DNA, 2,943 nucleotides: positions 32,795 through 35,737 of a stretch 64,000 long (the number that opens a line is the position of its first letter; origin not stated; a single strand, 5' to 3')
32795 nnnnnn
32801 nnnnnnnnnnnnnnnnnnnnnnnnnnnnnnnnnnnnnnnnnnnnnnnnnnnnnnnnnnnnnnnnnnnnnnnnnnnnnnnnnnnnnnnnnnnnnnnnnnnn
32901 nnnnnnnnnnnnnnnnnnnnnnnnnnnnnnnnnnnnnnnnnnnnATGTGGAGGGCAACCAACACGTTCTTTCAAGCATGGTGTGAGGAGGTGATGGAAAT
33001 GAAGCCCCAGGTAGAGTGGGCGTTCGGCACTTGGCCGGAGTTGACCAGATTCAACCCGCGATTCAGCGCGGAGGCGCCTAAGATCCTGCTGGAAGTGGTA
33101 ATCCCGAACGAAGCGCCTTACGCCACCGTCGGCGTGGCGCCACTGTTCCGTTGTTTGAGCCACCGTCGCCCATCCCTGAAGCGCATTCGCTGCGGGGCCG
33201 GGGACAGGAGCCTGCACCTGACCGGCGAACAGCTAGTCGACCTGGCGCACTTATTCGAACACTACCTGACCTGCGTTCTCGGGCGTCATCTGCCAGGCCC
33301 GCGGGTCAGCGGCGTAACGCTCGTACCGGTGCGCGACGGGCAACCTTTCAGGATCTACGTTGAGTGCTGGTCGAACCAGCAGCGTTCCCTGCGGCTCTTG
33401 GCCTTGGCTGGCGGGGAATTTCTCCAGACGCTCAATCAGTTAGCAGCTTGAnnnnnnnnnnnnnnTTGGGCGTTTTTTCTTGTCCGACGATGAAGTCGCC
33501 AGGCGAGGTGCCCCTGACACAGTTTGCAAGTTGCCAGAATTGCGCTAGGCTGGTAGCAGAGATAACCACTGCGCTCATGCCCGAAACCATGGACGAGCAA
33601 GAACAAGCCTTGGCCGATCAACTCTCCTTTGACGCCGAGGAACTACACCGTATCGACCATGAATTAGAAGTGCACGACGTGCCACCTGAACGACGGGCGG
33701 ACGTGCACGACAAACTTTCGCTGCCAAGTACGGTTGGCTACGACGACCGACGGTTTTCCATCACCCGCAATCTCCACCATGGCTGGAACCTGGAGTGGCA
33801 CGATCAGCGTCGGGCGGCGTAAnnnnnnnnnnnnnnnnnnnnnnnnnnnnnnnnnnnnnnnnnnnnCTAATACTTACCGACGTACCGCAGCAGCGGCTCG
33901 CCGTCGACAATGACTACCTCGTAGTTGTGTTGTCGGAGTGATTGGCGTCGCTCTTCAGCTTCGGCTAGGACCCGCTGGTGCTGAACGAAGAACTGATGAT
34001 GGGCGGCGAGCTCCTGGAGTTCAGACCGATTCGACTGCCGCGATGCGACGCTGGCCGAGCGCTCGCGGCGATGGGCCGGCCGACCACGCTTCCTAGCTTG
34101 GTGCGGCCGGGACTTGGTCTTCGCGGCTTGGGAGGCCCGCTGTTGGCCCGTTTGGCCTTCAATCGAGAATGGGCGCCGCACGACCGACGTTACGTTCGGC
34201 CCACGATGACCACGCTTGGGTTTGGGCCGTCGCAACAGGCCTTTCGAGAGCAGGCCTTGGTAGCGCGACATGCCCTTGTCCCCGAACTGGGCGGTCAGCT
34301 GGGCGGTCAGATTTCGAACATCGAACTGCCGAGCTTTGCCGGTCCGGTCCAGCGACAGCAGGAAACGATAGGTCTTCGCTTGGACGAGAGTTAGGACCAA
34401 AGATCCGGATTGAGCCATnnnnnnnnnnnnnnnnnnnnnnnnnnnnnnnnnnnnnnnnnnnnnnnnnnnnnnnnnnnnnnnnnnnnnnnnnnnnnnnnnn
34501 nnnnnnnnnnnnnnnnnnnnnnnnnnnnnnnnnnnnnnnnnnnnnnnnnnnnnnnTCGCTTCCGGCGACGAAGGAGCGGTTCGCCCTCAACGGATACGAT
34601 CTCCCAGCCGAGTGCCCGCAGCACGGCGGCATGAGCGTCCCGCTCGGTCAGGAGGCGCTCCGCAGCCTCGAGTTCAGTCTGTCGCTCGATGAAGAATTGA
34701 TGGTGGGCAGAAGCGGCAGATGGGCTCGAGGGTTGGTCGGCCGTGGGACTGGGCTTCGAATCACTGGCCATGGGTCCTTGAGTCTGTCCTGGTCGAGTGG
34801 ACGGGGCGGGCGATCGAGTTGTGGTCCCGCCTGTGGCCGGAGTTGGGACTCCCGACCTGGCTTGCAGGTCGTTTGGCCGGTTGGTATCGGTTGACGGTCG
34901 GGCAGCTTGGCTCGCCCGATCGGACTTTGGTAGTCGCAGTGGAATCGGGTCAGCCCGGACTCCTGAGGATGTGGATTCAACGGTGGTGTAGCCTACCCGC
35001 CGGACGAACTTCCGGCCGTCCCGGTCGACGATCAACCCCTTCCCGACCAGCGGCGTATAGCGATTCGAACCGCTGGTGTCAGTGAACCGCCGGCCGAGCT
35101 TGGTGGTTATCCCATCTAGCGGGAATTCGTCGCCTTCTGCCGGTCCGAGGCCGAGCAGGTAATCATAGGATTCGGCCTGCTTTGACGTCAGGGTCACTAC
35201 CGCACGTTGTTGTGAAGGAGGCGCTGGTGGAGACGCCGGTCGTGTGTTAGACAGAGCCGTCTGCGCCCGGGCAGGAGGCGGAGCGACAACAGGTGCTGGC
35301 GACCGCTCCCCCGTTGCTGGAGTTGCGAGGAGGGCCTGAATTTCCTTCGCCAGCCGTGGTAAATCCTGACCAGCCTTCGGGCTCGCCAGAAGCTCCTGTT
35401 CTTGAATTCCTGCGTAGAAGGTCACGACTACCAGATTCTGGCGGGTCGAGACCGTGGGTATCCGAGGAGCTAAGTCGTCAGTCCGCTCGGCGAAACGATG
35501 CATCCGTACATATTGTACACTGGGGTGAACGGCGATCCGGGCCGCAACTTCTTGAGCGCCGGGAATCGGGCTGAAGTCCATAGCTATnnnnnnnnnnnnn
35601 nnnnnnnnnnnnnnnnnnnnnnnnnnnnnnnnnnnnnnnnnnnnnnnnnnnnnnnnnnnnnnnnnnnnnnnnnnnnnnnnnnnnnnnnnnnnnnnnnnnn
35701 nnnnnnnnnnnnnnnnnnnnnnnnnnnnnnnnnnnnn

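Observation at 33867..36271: Adjacent paralogous pair of putative winged-helix proteins sharing N- and C-terminal domains; the long one carries three tandem ~95-aa repeats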

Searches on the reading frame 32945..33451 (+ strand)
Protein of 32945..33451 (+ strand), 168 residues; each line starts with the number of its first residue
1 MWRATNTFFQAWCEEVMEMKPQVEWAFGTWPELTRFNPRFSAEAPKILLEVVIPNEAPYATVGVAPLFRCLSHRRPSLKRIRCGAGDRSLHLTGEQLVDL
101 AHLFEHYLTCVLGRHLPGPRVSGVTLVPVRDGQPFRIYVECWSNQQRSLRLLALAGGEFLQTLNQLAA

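Call 5: search_protein_families(library=pfam, proteins=[window:32945-33451:+], max_evalue=1)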
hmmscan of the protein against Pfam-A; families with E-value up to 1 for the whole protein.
window:32945-33451:+ (168 aa): 0 families

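Call 8: search_protein_families(library=ncbifam, proteins=[window:32945-33451:+], max_evalue=1)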
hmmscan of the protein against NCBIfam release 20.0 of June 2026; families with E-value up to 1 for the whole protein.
window:32945-33451:+ (168 aa): 0 families

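Call 9: search_protein_families(library=phrogs, proteins=[window:32945-33451:+], max_evalue=1)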
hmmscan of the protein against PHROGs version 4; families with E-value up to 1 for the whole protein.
window:32945-33451:+ (168 aa): 1 family
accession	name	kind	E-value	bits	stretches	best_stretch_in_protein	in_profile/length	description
phrog_12058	-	unknown function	0.68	9.1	1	80-143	315-378/768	-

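Call 71: search_protein_families(library=padloc, proteins=[window:32945-33451:+], max_evalue=1)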
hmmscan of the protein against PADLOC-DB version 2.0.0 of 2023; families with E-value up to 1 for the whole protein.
window:32945-33451:+ (168 aa): 0 families

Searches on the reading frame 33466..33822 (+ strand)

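Call 5: search_protein_families(library=pfam, proteins=[window:33466-33822:+], max_evalue=1)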
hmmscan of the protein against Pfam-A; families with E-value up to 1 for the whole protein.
window:33466-33822:+ (118 aa): 0 families

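Call 8: search_protein_families(library=ncbifam, proteins=[window:33466-33822:+], max_evalue=1)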
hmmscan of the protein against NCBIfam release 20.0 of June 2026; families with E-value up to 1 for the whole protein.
window:33466-33822:+ (118 aa): 0 families

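Call 9: search_protein_families(library=phrogs, proteins=[window:33466-33822:+], max_evalue=1)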
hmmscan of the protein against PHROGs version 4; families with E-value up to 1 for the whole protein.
window:33466-33822:+ (118 aa): 0 families

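Call 71: search_protein_families(library=padloc, proteins=[window:33466-33822:+], max_evalue=1)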
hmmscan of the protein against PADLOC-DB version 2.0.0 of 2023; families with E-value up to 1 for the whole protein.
window:33466-33822:+ (118 aa): 1 family
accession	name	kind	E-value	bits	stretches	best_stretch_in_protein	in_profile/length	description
PDLC02708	PbeB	-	0.0057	14.9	1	55-103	7-53/65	PbeB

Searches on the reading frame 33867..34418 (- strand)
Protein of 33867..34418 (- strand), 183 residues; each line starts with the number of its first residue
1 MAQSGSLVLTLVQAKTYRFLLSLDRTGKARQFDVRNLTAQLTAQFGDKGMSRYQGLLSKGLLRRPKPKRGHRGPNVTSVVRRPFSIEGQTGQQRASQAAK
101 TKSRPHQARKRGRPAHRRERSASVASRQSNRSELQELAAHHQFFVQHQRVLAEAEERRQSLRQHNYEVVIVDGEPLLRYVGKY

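Call 5: search_protein_families(library=pfam, proteins=[window:33867-34418:-], max_evalue=1)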
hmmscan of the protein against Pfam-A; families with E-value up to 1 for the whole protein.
window:33867-34418:- (183 aa): 0 families

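Call 8: search_protein_families(library=ncbifam, proteins=[window:33867-34418:-], max_evalue=1)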
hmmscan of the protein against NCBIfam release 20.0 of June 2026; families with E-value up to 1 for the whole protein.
window:33867-34418:- (183 aa): 0 families

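Call 9: search_protein_families(library=phrogs, proteins=[window:33867-34418:-], max_evalue=1)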
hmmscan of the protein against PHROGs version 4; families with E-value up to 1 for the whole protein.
window:33867-34418:- (183 aa): 0 families

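Call 71: search_protein_families(library=padloc, proteins=[window:33867-34418:-], max_evalue=1)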
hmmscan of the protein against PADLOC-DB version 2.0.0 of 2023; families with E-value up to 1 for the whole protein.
window:33867-34418:- (183 aa): 0 families

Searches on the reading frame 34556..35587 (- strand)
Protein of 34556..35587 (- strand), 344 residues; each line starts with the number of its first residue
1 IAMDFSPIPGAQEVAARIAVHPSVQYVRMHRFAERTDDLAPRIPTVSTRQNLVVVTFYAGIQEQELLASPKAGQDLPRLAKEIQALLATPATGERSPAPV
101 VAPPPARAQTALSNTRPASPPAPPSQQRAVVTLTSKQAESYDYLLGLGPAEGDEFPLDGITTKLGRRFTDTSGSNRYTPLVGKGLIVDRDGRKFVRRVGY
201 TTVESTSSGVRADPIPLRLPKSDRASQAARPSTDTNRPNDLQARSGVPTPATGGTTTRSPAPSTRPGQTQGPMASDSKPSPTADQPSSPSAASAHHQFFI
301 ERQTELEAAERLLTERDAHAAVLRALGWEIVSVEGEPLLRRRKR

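Call 28: find_homologous_proteins(query=A2, max_evalue=0.001)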
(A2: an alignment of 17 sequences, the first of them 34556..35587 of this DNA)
Query A2 (17 sequences) (344 aa, profile of the alignment): 2 proteins with E <= 0.001 among 8000 candidates.
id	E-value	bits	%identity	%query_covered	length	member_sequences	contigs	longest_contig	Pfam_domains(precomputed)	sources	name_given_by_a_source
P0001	6.7e-96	340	100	100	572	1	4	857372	-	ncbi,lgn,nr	ncbi:MAG: hypothetical protein HYY50_01665 [Candidatus Kerfeldbacteria bacterium]|nr:hypothetical pr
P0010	3.5e-87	311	29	46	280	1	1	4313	-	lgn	-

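Call 55: predict_structure(alignment_id=A4)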
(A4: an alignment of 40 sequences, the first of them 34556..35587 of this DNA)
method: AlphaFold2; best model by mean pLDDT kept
length: 344 residues; sequences in the alignment: 40
mean_pLDDT: 78.7   pTM: 0.38
mean pLDDT of the five models: 78.7, 78.0, 77.6, 77.1, 76.9
residues with pLDDT >= 90: 195; 70-90: 29; 50-70: 47; < 50: 73
segments of 3 or more residues with pLDDT < 50: 94-104, 106-111, 113-119, 208-213, 224-230, 232-237, 241-247, 251-259, 267-269, 276-278
pLDDT, mean of each block of 10 residues (from residue 1): 95 97 98 87 95 97 97 98 95 50 46 48 63 96 96 96 90 85 97 96 73 52 48 48 47 47 52 49 65 92 91 94 97 94 88
secondary structure, 60 per line:
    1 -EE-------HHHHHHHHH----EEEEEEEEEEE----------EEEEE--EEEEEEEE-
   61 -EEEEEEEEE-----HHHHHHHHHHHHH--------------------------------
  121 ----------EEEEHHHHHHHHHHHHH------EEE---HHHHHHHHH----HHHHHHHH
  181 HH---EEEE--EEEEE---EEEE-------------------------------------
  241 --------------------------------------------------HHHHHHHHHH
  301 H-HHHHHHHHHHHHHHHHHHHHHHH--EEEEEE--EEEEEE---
elements in order: H11-19 E24-34 E45-49 E52-59 E62-70 H76-88 E131-134 H135-147 E154-156 H160-168 H173-182 E186-189 E192-196 E200-203 H291-301 H303-325 E328-333 E336-341
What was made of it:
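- On Winged-helix (wHTH) fold: The AF2 model has H135-147, E154-156, H160-168, H173-182, E186-189 and E192-196, with pLDDT 85-97 (call 55).
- On ParABS-type partition module: The fold is a winged helix (call 55).
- On Roadblock/LC7 (N domain): The N domain is alpha-beta4-alpha (call 55).
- Folds: the AF2 model built with a 40-row alignment has pLDDT above 90 in all three domains, and W has the canonical winged-helix order (call 55).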

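Call 58: fold_search(model_id=the predicted structure, library=pdb)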
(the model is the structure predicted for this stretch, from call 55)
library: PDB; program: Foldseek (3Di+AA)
matches with E <= 10: 977; with E <= 0.001: 0
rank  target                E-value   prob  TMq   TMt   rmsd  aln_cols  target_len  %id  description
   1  8wi7_w                1.4e-02  0.23  0.10  0.13  24.7       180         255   17  Cryo- EM structure of Mycobacterium smegmatis 70S ribosome, bS1 and RafH. (released 2024-02-28)
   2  2v43_A                1.7e-01  0.82  0.11  0.14   4.9        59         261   14  Crystal structure of RseB: a sensor for periplasmic stress response in E. coli (released 2007-08-28)
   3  3m4w_D                2.0e-01  0.77  0.11  0.13   4.8        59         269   15  Structural basis for the negative regulation of bacterial stress response by RseB (released 2010-05-05)
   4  2p4b_C                2.0e-01  0.72  0.11  0.14   5.1        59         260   14  Crystal structure of E.coli RseB (released 2007-05-22)
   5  5n35                  2.4e-01  0.97  0.15  0.66   2.9        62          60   14  Gadolinium phased PBP2 (SSO6202) at 2.2 Ang (released 2017-05-17)
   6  7yh1_A                2.9e-01  0.66  0.15  0.35   6.8       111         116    9  Roadblock from Candidatus Prometheoarchaeum syntrophicum strain MK-D1 (released 2023-07-19)
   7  6l0o                  3.0e-01  0.85  0.16  0.57   3.5        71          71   11  WH domain of human MCM8 (released 2020-04-29)
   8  3m4w_C                3.0e-01  0.63  0.10  0.12   4.8        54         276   15  Structural basis for the negative regulation of bacterial stress response by RseB (released 2010-05-05)
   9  2p4b_B                3.2e-01  0.63  0.10  0.13   5.0        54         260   15  Crystal structure of E.coli RseB (released 2007-05-22)
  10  3kye_C                3.2e-01  0.51  0.10  0.23   4.9        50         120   14  Crystal Structure of Roadblock/LC7 Domain from Streptomyces avermitilis (released 2009-12-22)
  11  2v42_B                3.4e-01  0.63  0.10  0.12   4.9        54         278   15  Crystal structure of RseB: a sensor for periplasmic stress response in E. coli (released 2007-08-28)
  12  3kye_A                4.4e-01  0.41  0.09  0.21   4.7        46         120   20  Crystal Structure of Roadblock/LC7 Domain from Streptomyces avermitilis (released 2009-12-22)
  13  3kye_B                4.4e-01  0.38  0.10  0.22   5.6        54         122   15  Crystal Structure of Roadblock/LC7 Domain from Streptomyces avermitilis (released 2009-12-22)
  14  3m4w_A                4.6e-01  0.54  0.10  0.12   5.0        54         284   15  Structural basis for the negative regulation of bacterial stress response by RseB (released 2010-05-05)
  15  8c0d_B                4.9e-01  0.38  0.13  0.33   5.5        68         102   20  UFL1/DDRGK1 bound to UFC1 (released 2023-12-27)
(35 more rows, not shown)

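Call 72: fold_search(model_id=the predicted structure, library=viral)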
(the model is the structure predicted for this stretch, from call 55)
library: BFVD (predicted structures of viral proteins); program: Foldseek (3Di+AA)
matches with E <= 10: 412; with E <= 0.001: 1
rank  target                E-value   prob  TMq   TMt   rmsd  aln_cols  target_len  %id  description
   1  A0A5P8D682            8.5e-04  1.00  0.20  0.68   1.8        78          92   13  (no name in the UniProt tables at hand)
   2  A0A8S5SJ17            1.7e-02  0.30  0.12  0.10  14.2       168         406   12  Host cell surface-exposed lipoprotein [Siphoviridae sp. ctvhu9]
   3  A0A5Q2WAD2            2.7e-02  0.98  0.15  0.45  10.2        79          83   18  (no name in the UniProt tables at hand)
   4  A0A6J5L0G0            3.9e-02  0.99  0.18  0.38  12.4       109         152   13  Uncharacterized protein [uncultured Caudovirales phage]
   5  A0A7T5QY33            5.3e-02  0.96  0.17  0.32   5.4        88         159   12  (no name in the UniProt tables at hand)
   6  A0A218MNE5            6.0e-02  0.18  0.13  0.08  17.6       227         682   11  Uncharacterized protein [uncultured virus]
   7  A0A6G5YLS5            9.1e-02  0.41  0.10  0.19  14.6       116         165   10  (no name in the UniProt tables at hand)
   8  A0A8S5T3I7            1.4e-01  0.80  0.15  0.32  20.2       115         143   16  Replication initiator A family protein [Myoviridae sp. ctqfO1]
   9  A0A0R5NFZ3            1.6e-01  0.13  0.12  0.09  39.5       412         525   10  Pc4 [Tenuivirus oryzabrevis]
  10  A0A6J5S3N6            1.7e-01  0.60  0.15  0.20  21.2       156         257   14  Helix-turn-helix domain containing protein [uncultured Caudovirales phage]
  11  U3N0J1                2.2e-01  0.21  0.08  0.08  19.0        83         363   11  DNA polymerase processivity factor [anatid alphaherpesvirus 1]
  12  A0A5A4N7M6            2.5e-01  0.06  0.09  0.08  22.5       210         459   13  (no name in the UniProt tables at hand)
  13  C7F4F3                2.7e-01  0.51  0.15  0.16  26.4       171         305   18  (no name in the UniProt tables at hand)
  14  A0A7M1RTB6            2.8e-01  0.15  0.10  0.14  20.9       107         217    8  Uncharacterized protein [uncultured phage cr130_1]
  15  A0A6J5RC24            3.2e-01  0.60  0.17  0.20  18.1       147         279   14  Helix-turn-helix domain containing protein [uncultured Caudovirales phage]
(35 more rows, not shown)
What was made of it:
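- On Anti-phage defence systems (PADLOC) and phage protein families (PHROGs): The BFVD fold search gave one marginal unnamed hit at E = 8.5e-4 (call 72).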
